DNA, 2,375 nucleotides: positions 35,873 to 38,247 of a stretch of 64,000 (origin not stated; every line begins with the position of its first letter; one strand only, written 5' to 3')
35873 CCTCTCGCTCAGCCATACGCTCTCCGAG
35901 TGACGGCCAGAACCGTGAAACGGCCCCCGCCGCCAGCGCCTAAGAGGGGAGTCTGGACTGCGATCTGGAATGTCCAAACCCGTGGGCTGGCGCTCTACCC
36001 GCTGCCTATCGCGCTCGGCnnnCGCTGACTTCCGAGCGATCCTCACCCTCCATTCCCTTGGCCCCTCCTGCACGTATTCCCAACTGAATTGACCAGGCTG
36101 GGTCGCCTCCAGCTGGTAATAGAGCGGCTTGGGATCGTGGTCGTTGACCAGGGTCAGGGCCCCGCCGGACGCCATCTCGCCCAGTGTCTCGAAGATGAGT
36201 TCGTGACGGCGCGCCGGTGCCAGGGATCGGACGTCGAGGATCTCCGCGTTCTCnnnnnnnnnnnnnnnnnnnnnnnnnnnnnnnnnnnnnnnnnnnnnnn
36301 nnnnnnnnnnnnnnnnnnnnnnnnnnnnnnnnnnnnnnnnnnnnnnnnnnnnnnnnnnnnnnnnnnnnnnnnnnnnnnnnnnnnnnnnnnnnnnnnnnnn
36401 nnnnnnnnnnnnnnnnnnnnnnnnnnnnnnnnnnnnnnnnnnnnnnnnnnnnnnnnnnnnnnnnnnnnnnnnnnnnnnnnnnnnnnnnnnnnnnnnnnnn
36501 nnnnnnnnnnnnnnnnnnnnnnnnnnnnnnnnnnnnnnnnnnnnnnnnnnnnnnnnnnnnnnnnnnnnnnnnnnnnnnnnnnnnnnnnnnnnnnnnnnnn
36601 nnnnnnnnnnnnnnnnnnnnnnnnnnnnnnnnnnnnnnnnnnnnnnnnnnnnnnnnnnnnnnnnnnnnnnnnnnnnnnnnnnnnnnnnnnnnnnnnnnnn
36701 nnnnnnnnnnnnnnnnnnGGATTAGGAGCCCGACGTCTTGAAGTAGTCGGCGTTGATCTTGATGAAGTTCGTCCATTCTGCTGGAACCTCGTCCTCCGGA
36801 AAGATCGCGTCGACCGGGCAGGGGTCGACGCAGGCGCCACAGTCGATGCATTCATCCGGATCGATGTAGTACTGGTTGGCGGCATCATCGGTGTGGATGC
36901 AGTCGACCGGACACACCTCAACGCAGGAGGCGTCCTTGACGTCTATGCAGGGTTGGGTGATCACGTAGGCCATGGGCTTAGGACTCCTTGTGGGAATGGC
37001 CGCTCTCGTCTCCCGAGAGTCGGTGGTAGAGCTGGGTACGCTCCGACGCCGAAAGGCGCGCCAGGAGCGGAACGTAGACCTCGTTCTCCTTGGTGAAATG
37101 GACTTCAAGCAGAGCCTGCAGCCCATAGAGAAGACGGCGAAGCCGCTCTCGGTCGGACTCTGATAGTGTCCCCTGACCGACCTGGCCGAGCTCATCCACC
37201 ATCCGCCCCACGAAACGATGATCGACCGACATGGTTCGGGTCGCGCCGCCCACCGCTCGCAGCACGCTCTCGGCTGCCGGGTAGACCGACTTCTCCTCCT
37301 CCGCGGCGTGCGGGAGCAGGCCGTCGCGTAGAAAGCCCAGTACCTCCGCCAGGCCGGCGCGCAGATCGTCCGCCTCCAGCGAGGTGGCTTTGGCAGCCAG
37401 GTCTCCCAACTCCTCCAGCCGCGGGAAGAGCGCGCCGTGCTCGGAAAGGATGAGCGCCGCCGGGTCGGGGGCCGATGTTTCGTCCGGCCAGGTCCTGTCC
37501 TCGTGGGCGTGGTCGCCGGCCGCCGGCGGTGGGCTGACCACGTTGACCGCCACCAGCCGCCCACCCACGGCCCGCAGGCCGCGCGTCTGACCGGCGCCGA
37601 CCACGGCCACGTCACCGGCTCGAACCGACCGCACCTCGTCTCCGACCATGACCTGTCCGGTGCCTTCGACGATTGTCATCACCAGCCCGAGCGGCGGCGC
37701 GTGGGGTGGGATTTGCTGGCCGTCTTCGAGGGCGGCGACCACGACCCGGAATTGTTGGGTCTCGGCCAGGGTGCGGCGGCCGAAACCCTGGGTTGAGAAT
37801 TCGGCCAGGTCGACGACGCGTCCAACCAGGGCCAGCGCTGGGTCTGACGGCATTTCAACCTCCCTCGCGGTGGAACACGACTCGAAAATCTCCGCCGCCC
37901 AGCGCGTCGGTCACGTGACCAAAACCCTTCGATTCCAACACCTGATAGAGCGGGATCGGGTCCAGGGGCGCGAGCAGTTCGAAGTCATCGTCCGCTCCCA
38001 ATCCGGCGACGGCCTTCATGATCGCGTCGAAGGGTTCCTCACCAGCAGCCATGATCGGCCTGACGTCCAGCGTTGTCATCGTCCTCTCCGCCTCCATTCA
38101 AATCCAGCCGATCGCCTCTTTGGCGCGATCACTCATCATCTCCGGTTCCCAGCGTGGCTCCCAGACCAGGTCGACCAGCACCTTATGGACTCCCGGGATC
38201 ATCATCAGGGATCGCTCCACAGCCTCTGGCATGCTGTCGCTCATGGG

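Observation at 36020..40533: Uncharacterised six-gene redox/metal-centre operon (HCO-like membrane protein, DUF59, 2x DUF2249, cupin-hemerythrin, 7Fe ferredoxin, OsmC) with a divergent ArsR-like regulator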

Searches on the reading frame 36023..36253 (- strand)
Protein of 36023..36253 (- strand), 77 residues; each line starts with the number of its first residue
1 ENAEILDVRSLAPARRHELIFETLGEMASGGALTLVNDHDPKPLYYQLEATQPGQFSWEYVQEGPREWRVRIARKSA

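Call 50: find_homologous_proteins(query=window:36023-36253:-, max_evalue=0.001)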
Query window:36023-36253:- (77 aa): 1558 proteins with E <= 0.001 among 1559 candidates; the best 120 are listed.
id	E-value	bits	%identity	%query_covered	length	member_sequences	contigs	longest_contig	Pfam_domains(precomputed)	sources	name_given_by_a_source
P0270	3.5e-32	127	74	96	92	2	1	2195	PF10006.15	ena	-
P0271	5.3e-28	114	66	96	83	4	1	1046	PF10006.15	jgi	jgi:uncharacterized protein (DUF2249 family)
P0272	3.7e-27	111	71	91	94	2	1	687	PF10006.15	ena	-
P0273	4.2e-27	111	68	95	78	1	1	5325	PF10006.15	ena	-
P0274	4.9e-27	111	65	97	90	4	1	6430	PF10006.15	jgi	jgi:uncharacterized protein (DUF2249 family)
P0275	5.2e-27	111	71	91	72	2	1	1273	PF10006.15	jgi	jgi:uncharacterized protein (DUF2249 family)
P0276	7.0e-27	110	66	92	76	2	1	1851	PF10006.15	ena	-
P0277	8.2e-27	110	63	97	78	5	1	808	PF10006.15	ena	-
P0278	1.3e-26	110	64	97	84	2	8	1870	PF10006.15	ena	-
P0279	1.4e-26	109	64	97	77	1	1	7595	PF10006.15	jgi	jgi:uncharacterized protein (DUF2249 family)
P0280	2.1e-26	109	64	94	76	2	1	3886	PF10006.15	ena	-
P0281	2.1e-26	109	71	90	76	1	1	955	PF10006.15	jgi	jgi:uncharacterized protein (DUF2249 family)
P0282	2.2e-26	109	65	92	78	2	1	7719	PF10006.15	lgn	-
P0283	2.5e-26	109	66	95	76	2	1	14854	PF10006.15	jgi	-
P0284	2.8e-26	109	68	94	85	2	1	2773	PF10006.15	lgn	-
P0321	3.8e-25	105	65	95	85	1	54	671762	PF10006.15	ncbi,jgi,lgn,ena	ncbi:MAG: DUF2249 domain-containing protein [Mesorhizobium sp.]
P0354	7.3e-25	104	67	90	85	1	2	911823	PF10006.15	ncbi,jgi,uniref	ncbi:DUF2249 domain-containing protein [Aquamicrobium soli]|jgi:uncharacterized protein (DUF2249 fam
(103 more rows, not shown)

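Call 52: find_encoding_contigs(protein=P0354, flank=8000, max_places=1)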
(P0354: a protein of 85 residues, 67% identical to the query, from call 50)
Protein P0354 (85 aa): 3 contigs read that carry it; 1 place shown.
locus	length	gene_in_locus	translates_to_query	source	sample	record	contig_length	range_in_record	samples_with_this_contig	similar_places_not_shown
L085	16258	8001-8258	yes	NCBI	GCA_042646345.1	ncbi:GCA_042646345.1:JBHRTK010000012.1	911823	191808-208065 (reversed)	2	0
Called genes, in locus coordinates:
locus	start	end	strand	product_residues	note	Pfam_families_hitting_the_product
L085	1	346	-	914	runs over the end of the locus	PF00474:SSF (faint), PF00512:HisKA, PF02518:HATPase_c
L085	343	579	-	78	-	-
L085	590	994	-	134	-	PF00072:Response_reg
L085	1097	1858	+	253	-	PF00072:Response_reg, PF00486:Trans_reg_C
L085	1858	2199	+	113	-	PF01627:Hpt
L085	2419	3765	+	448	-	PF13458:Peripla_BP_6, PF13433:Peripla_BP_5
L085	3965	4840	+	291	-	PF02653:BPD_transp_2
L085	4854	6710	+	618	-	PF02653:BPD_transp_2, PF00005:ABC_tran, PF13304:AAA_21 (faint), PF12399:BCA_ABC_TP_C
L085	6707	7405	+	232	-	PF00005:ABC_tran, PF13304:AAA_21 (faint)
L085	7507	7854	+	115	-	PF02627:CMD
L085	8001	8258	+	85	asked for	PF10006:DUF2249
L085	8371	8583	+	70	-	PF08712:Nfu_N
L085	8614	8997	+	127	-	PF01883:FeS_assembly_P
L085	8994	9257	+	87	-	-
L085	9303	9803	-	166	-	PF01042:Ribonuc_L-PSP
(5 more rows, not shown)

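Call 53: find_encoding_contigs(protein=P0321, flank=8000, max_places=1)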
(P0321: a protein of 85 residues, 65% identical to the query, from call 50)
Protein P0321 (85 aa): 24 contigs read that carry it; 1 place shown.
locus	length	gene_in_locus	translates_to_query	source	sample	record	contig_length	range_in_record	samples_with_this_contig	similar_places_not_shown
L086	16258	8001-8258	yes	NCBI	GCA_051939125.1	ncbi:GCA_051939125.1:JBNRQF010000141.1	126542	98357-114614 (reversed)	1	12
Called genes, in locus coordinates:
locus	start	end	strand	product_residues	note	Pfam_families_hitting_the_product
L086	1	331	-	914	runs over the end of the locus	PF00474:SSF (faint), PF00512:HisKA, PF02518:HATPase_c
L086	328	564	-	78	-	-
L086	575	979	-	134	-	PF00072:Response_reg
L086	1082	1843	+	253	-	PF00072:Response_reg, PF00486:Trans_reg_C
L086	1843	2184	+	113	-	PF01627:Hpt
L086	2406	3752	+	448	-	PF13458:Peripla_BP_6, PF13433:Peripla_BP_5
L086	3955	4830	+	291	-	PF02653:BPD_transp_2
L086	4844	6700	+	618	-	PF02653:BPD_transp_2, PF00005:ABC_tran, PF13304:AAA_21 (faint), PF12399:BCA_ABC_TP_C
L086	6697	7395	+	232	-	PF00005:ABC_tran, PF13304:AAA_21 (faint)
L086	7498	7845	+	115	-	PF02627:CMD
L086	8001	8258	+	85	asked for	PF10006:DUF2249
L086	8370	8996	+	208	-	PF08712:Nfu_N, PF01883:FeS_assembly_P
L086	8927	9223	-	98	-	-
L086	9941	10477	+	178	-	PF00293:NUDIX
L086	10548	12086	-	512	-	PF04293:SpoVR, PF24755:SpoVR_C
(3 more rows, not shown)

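Call 62: predict_structure(alignment_id=A4)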
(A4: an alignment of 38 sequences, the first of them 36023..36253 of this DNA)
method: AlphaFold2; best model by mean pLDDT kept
length: 77 residues; sequences in the alignment: 38
mean_pLDDT: 92.1   pTM: 0.80
mean pLDDT of the five models: 92.1, 90.4, 90.2, 90.2, 90.0
residues with pLDDT >= 90: 66; 70-90: 7; 50-70: 3; < 50: 1
segments of 3 or more residues with pLDDT < 50: none
pLDDT, mean of each block of 10 residues (from residue 1): 83 91 93 95 94 95 94 90
secondary structure, 60 per line:
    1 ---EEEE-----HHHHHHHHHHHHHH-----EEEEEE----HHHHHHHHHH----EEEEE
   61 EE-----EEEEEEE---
elements in order: E4-7 H13-26 E32-37 H42-51 E56-62 E68-74

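Call 64: fold_search(model_id=the predicted structure, library=pdb)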
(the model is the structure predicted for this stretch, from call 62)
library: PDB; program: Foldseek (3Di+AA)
matches with E <= 10: 977; with E <= 0.001: 0
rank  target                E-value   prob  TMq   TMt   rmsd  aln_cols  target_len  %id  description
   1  8j4c_A                1.0e-02  1.00  0.68  0.16   3.2        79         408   18  YeeE(TsuA)-YeeD(TsuB) complex for thiosulfate uptake (released 2024-03-27)
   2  3lvj_C                1.1e-02  1.00  0.69  0.69   2.4        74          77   18  Crystal Structure of E.coli IscS-TusA complex (form 1) (released 2010-04-21)
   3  2lxr_MODEL_1_A        1.3e-02  1.00  0.71  0.72   2.6        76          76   17  Solution structure of HP1264 from Helicobacter pylori (released 2012-10-03)
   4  3hz7                  1.4e-02  0.99  0.51  0.52   4.2        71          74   25  Crystal Structure of the SirA-like protein (DSY4693) from Desulfitobacterium hafniense, Northeast Structural Genomics Co (released 2009-07-07)
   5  8k1r_A                1.7e-02  1.00  0.68  0.16   3.2        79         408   16  YeeE(TsuA)-YeeD(TsuB) complex for thiosulfate uptake (released 2024-03-27)
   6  1jdq_MODEL_1_A        2.7e-02  1.00  0.65  0.54   3.4        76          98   22  Solution Structure of TM006 Protein from Thermotoga maritima (released 2002-02-27)
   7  8h26_B                3.1e-02  1.00  0.65  0.33   3.8        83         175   18  Crystal structure of MnmM from S. aureus complexed with SAH (1.50 A) (released 2023-01-18)
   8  8h26_D                3.8e-02  1.00  0.66  0.34   3.9        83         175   18  Crystal structure of MnmM from S. aureus complexed with SAH (1.50 A) (released 2023-01-18)
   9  3lvk_B                4.3e-02  0.96  0.52  0.53   4.4        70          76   17  Crystal Structure of E.coli IscS-TusA complex (form 2) (released 2010-04-21)
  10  8k1r_B                4.9e-02  1.00  0.69  0.16   2.9        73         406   18  YeeE(TsuA)-YeeD(TsuB) complex for thiosulfate uptake (released 2024-03-27)
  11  3mti_A                4.9e-02  0.99  0.64  0.33   5.4        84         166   14  The Crystal Structure of a rRNA Methylase from Streptococcus thermophilus to 1.95A (released 2010-05-12)
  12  4pon_A                4.9e-02  0.98  0.61  0.31   4.2        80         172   19  The crystal structure of a putative SAM-dependent methyltransferase, YtqB, from Bacillus subtilis (released 2014-04-02)
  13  8h27_C                5.2e-02  0.99  0.63  0.33   4.7        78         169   18  Crystal structure of MnmM from S. aureus complexed with SAM (2.04 A) (released 2023-01-25)
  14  8h26_C                6.4e-02  0.99  0.65  0.32   4.2        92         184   17  Crystal structure of MnmM from S. aureus complexed with SAH (1.50 A) (released 2023-01-18)
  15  3ku1_A                6.4e-02  0.87  0.52  0.24   4.7        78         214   13  Crystal structure of Streptococcus pneumoniae Sp1610, a putative tRNA (m1A22) methyltransferase, in complex with S-ade (released 2009-12-22)
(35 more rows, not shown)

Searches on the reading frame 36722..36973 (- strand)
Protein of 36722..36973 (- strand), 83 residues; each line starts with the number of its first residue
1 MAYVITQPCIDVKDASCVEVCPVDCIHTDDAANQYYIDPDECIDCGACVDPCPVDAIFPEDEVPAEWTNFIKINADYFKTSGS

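Call 3: search_protein_families(library=pfam, proteins=[window:36722-36973:-], max_evalue=0.01)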
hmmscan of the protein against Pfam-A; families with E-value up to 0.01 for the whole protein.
window:36722-36973:- (83 aa): 14 families
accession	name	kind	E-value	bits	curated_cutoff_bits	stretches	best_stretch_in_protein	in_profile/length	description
PF00037.32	Fer4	-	3.5e-12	46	21.1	1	35-57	1-23/24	4Fe-4S binding domain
PF12838.12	Fer4_7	-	6e-08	33.5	27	1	16-56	7-52/52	4Fe-4S dicluster domain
PF13484.11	Fer4_16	-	4.2e-07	31.1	30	1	41-62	1-23/66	4Fe-4S double cluster binding domain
PF13187.11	Fer4_9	-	1.4e-06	28.7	27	1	16-57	7-52/52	4Fe-4S dicluster domain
PF13237.11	Fer4_10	-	2.1e-06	28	25.5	1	6-53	6-53/53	4Fe-4S dicluster domain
PF14697.11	Fer4_21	-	2.3e-06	28.1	35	1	5-57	4-57/59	4Fe-4S dicluster domain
PF12797.12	Fer4_2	-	8.2e-06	25.9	24.5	1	36-54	4-22/22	4Fe-4S binding domain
PF12837.12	Fer4_6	-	9e-05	22.7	25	1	37-57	4-24/24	4Fe-4S binding domain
PF25160.1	LdpA_Fe-S-bd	-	0.00019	21.6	27.6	1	16-57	8-43/49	LdpA Fe-S cluster-binding domain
PF12800.12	Fer4_4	-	0.00027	21.5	24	1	39-54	1-16/17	4Fe-4S binding domain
PF12798.12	Fer4_3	-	0.0004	21.4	27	1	42-56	1-15/15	4Fe-4S binding domain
PF13534.11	Fer4_17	-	0.0014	19.6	22.2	0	41-60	1-20/61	4Fe-4S dicluster domain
PF13247.11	Fer4_11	-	0.0029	18.2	26.2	1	4-62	5-64/100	4Fe-4S dicluster domain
PF13183.11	Fer4_8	-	0.0033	18.3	27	1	40-58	3-21/68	4Fe-4S dicluster domain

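Call 4: search_protein_families(library=ncbifam, proteins=[window:36722-36973:-], max_evalue=0.01)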
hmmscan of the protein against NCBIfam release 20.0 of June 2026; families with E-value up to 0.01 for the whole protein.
window:36722-36973:- (83 aa): 77 families (the best 25 are shown)
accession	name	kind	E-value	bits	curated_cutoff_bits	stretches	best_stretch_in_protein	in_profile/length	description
NF045480.1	FdxA_Actino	equivalog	6.5e-31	106.8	125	1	1-82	1-80/107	ferredoxin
NF045490.1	FdxA_Protbact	equivalog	3.5e-24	85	135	1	1-79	1-77/104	ferredoxin FdxA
NF058577.1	FdxA_fam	equivalog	1.8e-15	56.9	65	1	1-56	1-52/52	4Fe-4S ferredoxin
TIGR04105.1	FeFe_hydrog_B1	subfamily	6.1e-11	41.7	450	1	2-59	106-161/462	monomeric [FeFe] hydrogenase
NF043039.1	HgcAB_like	equivalog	4e-09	36.5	285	1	14-57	305-349/350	HgcAB-like fusion protein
NF040864.1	HgcB_ferredoxin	equivalog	5.2e-09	35.8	99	1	9-58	16-62/93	mercury methylation ferredoxin HgcB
NF038355.1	FDH3_beta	equivalog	9.2e-09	35.6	240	1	5-62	50-107/180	formate dehydrogenase FDH3 subunit beta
NF041715.1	arsenate_red_ArrB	equivalog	6.8e-08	32.3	450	1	7-67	55-115/233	arsenate respiratory reductase iron-sulfur subunit ArrB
NF042909.1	FMH_DH_FwdF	exception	9.4e-08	31.5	375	1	6-82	224-300/336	tungsten-dependent formylmethanofuran dehydrogenase subunit FwdF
NF007382.0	PRK09898.1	equivalog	1.3e-07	31.4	213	1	6-54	120-168/208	ferredoxin-like protein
NF045874.1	Vhu_polyferre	exception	2.4e-07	29.9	600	1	4-71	125-188/381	F420-non-reducing hydrogenase associated-polyferredoxin VhuB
TIGR02951.1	DMSO_dmsB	equivalog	3.2e-07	30.5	214.1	1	2-57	57-112/161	DMSO/selenate family reductase complex B subunit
TIGR03224.1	benzo_boxA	equivalog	3.2e-07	29.6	459.2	1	7-57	8-56/411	benzoyl-CoA 2,3-epoxidase subunit BoxA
TIGR02060.1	aprB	equivalog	7.4e-07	29.1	135.65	1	9-57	13-62/132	adenylyl-sulfate reductase subunit beta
TIGR04395.1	cutC_activ_rSAM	equivalog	8.9e-07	28.5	360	1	8-82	55-130/309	choline TMA-lyase-activating enzyme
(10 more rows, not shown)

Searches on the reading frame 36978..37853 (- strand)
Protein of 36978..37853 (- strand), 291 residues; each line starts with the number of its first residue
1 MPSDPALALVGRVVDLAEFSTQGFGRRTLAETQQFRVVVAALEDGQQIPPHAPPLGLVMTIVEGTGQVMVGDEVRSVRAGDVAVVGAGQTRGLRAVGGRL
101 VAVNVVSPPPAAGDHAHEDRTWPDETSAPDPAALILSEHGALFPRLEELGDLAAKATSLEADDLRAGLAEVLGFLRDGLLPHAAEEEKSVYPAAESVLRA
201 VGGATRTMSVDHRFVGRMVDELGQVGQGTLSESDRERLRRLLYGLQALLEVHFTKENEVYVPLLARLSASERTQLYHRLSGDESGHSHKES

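Call 3: search_protein_families(library=pfam, proteins=[window:36978-37853:-], max_evalue=0.01)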
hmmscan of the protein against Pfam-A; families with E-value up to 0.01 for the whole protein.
window:36978-37853:- (291 aa): 3 families
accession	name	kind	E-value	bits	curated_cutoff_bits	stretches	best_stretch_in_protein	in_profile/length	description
PF01814.28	Hemerythrin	-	2.5e-18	67.2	25.3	1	131-264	2-127/127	Hemerythrin HHE cation binding domain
PF02311.25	AraC_binding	-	1.4e-06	28.6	21.1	1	44-161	12-127/135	AraC-like ligand binding domain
PF07883.17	Cupin_2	-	1.1e-05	25.5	27.2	1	41-98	4-61/70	Cupin domain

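Call 4: search_protein_families(library=ncbifam, proteins=[window:36978-37853:-], max_evalue=0.01)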
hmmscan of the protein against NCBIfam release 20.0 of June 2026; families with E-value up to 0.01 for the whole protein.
window:36978-37853:- (291 aa): 3 families
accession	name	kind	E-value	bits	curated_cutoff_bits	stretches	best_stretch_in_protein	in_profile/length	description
TIGR03652.1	FeS_repair_RIC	equivalog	4.7e-06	26.6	204.7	1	139-228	80-176/216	iron-sulfur cluster repair di-iron protein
NF041614.1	FeSrepair_DnrN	equivalog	3.3e-05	24.2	300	1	144-213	29-99/157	iron-sulfur cluster repair protein DnrN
NF008221.0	PRK10992.1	equivalog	0.00018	21.1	254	1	139-248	84-197/220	iron-sulfur cluster repair protein YtfE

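Call 35: search_solved_structures(query=window:36978-37853:-, max_evalue=1)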
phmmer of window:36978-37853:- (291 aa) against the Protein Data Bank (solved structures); distinct sequences matched with E-value up to 1: 9.
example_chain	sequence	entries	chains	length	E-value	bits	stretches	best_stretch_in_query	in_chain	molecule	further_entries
1yhf_A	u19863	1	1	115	5.4e-06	29.6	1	25-108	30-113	hypothetical protein SPy1581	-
2q30_A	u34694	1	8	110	5.8e-05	26.2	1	14-109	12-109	Uncharacterized protein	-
3h8u_A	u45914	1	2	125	0.00017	24.6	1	26-111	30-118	uncharacterized conserved protein with double-stranded beta-helix domain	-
4e2g_A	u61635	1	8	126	0.012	18.5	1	34-110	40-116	Cupin 2 conserved barrel domain protein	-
9ug7_A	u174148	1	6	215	0.17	14.8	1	28-131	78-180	Cupin type-2 domain-containing protein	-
2gu9_A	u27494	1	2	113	0.2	14.6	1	59-110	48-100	tetracenomycin polyketide synthesis protein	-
3h50_A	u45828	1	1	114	0.21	14.5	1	59-110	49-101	Tetracenomycin polyketide synthesis protein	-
3fjs_A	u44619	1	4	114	0.33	13.9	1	28-106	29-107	uncharacterized protein with RmlC-like cupin fold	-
3rns_A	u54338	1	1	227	0.63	12.9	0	26-90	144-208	Cupin 2 conserved barrel domain protein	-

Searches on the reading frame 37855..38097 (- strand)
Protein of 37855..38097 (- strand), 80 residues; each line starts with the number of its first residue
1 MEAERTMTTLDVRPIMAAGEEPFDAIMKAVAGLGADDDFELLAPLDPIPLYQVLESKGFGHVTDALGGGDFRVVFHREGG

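Call 3: search_protein_families(library=pfam, proteins=[window:37855-38097:-], max_evalue=0.01)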
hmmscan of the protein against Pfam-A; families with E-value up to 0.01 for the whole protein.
window:37855-38097:- (80 aa): 1 family
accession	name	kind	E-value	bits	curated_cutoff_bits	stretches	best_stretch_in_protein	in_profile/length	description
PF10006.14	DUF2249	-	3.1e-14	53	29.5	1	9-77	1-70/70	Uncharacterized conserved protein (DUF2249)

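Call 4: search_protein_families(library=ncbifam, proteins=[window:37855-38097:-], max_evalue=0.01)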
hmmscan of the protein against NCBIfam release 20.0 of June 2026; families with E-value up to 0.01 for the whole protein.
window:37855-38097:- (80 aa): 0 families
